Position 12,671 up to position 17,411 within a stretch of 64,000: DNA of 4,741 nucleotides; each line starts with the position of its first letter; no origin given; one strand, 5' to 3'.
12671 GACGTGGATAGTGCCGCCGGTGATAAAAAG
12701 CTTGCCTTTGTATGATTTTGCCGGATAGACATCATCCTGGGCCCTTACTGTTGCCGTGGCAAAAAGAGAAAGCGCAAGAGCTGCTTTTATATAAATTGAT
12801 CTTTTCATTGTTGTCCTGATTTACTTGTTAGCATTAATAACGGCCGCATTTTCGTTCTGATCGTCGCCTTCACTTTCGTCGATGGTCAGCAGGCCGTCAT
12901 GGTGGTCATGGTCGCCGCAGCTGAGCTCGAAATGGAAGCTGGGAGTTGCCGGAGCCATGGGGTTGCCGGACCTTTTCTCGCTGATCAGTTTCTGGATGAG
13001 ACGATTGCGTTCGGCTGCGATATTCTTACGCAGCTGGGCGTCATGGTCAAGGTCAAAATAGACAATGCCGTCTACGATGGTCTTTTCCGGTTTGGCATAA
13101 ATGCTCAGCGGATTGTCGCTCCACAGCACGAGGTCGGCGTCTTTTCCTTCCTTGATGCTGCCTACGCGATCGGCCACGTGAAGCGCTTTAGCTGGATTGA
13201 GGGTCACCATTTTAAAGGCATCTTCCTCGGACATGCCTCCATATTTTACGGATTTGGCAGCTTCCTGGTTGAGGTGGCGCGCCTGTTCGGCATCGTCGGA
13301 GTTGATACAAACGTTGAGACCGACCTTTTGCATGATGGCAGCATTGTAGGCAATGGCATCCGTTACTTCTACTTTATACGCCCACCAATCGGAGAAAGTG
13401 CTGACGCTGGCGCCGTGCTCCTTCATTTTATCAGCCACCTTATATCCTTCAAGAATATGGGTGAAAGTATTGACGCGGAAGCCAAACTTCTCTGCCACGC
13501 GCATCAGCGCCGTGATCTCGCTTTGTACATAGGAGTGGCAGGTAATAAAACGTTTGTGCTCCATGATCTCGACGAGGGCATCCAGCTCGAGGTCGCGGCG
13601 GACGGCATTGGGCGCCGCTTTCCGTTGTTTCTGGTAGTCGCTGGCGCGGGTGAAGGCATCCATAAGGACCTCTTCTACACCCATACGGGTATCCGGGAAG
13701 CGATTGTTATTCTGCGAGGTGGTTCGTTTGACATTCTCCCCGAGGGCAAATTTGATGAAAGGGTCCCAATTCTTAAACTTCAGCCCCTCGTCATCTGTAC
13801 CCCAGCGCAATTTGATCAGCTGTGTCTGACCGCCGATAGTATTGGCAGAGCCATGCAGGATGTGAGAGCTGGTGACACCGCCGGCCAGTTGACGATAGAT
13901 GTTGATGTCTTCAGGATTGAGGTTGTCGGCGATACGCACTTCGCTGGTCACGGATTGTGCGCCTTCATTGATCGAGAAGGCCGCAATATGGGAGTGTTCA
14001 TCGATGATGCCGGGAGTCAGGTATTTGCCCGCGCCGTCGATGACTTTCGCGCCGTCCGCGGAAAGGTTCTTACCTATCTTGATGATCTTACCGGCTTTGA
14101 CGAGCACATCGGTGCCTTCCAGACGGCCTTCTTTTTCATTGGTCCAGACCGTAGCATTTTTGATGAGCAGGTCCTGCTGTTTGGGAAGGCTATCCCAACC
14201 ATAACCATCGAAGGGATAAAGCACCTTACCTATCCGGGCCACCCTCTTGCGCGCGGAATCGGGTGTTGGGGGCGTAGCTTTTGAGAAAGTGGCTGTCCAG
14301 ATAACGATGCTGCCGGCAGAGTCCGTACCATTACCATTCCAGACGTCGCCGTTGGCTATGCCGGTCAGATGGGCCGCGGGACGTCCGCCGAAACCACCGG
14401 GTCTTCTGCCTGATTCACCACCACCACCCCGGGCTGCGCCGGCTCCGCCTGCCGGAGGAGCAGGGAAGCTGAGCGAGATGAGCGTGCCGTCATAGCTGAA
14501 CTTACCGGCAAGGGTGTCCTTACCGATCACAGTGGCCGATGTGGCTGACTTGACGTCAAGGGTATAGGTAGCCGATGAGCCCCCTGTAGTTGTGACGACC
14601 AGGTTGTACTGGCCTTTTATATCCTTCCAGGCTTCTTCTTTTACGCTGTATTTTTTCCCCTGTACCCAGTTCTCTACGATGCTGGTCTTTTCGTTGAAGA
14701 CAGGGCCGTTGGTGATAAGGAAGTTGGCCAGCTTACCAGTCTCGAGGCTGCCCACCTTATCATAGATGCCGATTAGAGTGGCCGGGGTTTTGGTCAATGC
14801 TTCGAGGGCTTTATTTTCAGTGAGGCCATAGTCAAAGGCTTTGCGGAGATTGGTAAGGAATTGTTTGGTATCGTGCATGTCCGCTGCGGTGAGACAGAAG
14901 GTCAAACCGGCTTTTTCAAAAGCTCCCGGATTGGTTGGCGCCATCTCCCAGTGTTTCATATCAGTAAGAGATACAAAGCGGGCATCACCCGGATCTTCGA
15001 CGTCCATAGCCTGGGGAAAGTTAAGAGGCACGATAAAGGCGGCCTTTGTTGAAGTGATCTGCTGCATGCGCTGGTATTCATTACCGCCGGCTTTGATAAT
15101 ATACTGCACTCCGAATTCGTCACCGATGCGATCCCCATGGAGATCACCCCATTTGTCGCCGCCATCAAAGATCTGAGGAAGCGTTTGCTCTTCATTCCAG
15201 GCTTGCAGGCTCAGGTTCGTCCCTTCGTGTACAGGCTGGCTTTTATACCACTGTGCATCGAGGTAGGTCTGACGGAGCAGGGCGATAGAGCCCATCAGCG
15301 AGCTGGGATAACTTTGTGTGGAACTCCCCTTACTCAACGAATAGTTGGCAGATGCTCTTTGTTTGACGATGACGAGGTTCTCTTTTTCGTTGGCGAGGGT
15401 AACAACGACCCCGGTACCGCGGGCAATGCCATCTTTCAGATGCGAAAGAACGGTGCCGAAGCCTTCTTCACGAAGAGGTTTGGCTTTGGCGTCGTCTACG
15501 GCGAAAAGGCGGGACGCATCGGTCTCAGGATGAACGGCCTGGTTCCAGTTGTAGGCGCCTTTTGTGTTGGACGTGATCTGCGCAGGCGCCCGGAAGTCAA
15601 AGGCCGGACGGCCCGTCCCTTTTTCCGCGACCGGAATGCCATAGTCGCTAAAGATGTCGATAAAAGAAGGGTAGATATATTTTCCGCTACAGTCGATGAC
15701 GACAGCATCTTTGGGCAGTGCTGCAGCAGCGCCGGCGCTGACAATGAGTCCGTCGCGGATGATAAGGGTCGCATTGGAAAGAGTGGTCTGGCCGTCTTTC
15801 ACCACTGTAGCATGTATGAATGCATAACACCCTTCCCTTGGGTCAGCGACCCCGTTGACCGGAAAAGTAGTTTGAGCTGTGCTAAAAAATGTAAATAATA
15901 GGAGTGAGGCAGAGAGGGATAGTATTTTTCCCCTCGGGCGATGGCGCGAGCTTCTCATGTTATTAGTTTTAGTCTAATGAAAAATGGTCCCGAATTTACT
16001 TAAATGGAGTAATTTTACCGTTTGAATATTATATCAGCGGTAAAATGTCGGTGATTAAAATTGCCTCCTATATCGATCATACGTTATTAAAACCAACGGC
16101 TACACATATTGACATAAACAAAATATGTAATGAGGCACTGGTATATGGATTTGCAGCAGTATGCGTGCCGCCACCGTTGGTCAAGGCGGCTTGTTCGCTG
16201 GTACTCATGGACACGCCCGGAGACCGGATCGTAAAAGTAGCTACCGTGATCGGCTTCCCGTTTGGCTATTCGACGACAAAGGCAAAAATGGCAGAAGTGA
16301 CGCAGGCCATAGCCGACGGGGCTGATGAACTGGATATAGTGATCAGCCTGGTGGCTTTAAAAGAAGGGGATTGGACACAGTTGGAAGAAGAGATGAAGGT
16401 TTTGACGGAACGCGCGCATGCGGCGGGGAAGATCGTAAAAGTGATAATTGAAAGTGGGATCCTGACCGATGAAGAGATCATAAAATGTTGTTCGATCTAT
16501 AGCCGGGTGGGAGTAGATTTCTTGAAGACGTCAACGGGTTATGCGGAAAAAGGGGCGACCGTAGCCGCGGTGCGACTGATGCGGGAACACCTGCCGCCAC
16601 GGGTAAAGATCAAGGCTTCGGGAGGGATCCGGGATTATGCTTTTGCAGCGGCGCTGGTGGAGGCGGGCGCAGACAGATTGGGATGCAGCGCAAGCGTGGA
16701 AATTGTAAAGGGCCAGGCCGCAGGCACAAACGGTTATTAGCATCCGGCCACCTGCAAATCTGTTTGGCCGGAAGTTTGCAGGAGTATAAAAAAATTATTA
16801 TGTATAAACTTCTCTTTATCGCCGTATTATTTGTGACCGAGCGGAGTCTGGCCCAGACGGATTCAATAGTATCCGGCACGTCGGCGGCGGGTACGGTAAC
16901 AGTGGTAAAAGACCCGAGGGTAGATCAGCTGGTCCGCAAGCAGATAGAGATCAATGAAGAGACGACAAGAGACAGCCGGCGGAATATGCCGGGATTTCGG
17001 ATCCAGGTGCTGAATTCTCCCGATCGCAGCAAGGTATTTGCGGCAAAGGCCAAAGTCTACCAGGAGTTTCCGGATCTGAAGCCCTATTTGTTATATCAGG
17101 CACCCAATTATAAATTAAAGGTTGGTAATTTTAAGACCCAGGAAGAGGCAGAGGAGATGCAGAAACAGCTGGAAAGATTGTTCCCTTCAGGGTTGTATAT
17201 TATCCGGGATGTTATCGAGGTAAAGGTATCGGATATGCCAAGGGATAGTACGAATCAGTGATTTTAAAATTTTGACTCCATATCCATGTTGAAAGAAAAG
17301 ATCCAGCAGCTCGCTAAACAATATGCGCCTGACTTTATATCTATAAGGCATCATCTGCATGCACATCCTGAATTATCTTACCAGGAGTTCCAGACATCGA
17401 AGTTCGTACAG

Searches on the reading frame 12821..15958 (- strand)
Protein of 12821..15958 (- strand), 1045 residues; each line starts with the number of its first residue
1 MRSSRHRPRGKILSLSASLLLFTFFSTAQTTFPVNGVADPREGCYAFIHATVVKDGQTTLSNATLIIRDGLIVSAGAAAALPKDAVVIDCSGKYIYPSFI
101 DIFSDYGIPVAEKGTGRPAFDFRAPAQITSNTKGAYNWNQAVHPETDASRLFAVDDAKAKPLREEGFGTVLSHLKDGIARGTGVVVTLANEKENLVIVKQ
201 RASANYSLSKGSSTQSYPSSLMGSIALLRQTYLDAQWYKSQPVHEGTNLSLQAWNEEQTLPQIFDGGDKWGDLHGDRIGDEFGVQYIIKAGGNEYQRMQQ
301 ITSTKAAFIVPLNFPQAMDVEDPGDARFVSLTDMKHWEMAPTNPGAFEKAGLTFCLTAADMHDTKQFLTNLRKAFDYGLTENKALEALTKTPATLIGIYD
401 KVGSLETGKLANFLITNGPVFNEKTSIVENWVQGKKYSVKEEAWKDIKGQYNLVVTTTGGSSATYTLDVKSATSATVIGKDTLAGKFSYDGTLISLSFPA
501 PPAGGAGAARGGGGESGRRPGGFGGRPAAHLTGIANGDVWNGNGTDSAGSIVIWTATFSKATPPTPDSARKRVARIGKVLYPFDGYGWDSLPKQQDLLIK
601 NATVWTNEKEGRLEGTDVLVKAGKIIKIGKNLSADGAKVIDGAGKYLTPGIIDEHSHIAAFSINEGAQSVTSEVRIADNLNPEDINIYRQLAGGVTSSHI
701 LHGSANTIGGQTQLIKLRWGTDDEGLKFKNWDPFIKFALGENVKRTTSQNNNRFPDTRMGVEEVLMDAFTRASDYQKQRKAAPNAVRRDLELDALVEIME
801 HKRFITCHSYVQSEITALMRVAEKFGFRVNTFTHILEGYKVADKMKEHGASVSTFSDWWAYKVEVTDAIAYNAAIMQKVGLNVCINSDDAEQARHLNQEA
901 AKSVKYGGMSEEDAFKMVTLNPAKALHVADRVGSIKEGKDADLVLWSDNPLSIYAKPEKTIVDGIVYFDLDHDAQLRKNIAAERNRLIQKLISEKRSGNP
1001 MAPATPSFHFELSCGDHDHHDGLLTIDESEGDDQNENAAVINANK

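Call 88: search_protein_families(library=pfam, proteins=[window:12821-15958:-], max_evalue=0.00001)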
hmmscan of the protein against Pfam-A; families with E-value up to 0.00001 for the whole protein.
window:12821-15958:- (1045 aa): 2 families
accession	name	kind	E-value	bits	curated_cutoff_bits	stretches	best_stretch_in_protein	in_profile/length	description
PF01979.26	Amidohydro_1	-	1.2e-26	94.2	25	2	646-956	1-328/345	Amidohydrolase family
PF07969.17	Amidohydro_3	-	6.5e-24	85.7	29.7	1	843-966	360-470/472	Amidohydrolase family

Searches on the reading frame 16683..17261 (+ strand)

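Call 63: search_protein_families(library=pfam, proteins=[window:16683-17261:+], max_evalue=0.001)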
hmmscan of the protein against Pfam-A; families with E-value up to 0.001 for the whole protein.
window:16683-17261:+ (192 aa): 1 family
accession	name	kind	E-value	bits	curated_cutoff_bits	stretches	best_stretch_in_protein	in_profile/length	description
PF05036.18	SPOR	-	4e-06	27.5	21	1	104-170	4-72/76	SPOR domain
